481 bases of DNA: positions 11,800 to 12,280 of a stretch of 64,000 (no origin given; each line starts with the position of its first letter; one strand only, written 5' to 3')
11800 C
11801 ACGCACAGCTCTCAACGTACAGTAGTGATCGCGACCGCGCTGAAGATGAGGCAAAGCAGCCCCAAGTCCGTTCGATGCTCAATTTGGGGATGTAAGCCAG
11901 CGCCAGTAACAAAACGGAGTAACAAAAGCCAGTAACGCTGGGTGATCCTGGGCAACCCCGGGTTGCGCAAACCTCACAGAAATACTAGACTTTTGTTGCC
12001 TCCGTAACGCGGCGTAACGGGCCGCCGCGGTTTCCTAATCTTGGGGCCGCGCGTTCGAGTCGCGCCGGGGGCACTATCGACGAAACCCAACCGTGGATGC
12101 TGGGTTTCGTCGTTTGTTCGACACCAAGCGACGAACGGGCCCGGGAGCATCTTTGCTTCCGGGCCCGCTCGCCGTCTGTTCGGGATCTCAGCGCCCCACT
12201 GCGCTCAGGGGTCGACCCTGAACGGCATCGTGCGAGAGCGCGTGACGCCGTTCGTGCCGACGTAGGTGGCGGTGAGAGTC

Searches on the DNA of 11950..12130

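Call 87: search_rna_families(source=window, start=11950, end=12130, threshold=evalue, max_evalue=10, show_alignments=2)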
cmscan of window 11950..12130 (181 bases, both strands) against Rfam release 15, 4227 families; matches with E-value up to 10: 10.
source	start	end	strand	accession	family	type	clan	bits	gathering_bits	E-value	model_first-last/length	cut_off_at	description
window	12041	12077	-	RF02194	HPnc0260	Gene; antisense;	-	21.1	59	5.6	117-153/156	no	Bacterial antisense RNA HPnc0260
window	11998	12074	-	RF04354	Plastid-ycf2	Cis-reg;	-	20.4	65.7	0.042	1-75/75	no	Plastid-ycf2 5UTR RNA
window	12062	12112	+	RF01678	P37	Gene; sRNA;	-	16.4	50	0.55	1-62/62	no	Pseudomonas sRNA P37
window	12079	12111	-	RF01678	P37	Gene; sRNA;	-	14.3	50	1.8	20-61/62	no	Pseudomonas sRNA P37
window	11990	12106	-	RF03009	malK-III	Cis-reg;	-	13.2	50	2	1-94/94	no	malK-III RNA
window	12074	12116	-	RF00686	mir-338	Gene; miRNA;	-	13.2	57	6.2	1-69/69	no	mir-338 microRNA precursor family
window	12035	12067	-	RF04351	Plastid-psbl-rps4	Cis-reg;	-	12.2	68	5.6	1-53/53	no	Plastid-psbl-rps4 3UTR RNA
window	11981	12092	-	RF00442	Guanidine-I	Cis-reg; riboswitch;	-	12.1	63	5.3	1-107/107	no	Guanidine-I riboswitch aptamer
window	12036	12088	-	RF01525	TB10Cs2H1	Gene; snRNA; snoRNA; HACA-box;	-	12.1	35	6.1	1-66/66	no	Trypanosomatid snoRNA TB10Cs2H1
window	11955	12077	-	RF02557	CbSR1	Gene; sRNA;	-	11.2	146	5.7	1-112/112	no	Coxiella burnetii sRNA 1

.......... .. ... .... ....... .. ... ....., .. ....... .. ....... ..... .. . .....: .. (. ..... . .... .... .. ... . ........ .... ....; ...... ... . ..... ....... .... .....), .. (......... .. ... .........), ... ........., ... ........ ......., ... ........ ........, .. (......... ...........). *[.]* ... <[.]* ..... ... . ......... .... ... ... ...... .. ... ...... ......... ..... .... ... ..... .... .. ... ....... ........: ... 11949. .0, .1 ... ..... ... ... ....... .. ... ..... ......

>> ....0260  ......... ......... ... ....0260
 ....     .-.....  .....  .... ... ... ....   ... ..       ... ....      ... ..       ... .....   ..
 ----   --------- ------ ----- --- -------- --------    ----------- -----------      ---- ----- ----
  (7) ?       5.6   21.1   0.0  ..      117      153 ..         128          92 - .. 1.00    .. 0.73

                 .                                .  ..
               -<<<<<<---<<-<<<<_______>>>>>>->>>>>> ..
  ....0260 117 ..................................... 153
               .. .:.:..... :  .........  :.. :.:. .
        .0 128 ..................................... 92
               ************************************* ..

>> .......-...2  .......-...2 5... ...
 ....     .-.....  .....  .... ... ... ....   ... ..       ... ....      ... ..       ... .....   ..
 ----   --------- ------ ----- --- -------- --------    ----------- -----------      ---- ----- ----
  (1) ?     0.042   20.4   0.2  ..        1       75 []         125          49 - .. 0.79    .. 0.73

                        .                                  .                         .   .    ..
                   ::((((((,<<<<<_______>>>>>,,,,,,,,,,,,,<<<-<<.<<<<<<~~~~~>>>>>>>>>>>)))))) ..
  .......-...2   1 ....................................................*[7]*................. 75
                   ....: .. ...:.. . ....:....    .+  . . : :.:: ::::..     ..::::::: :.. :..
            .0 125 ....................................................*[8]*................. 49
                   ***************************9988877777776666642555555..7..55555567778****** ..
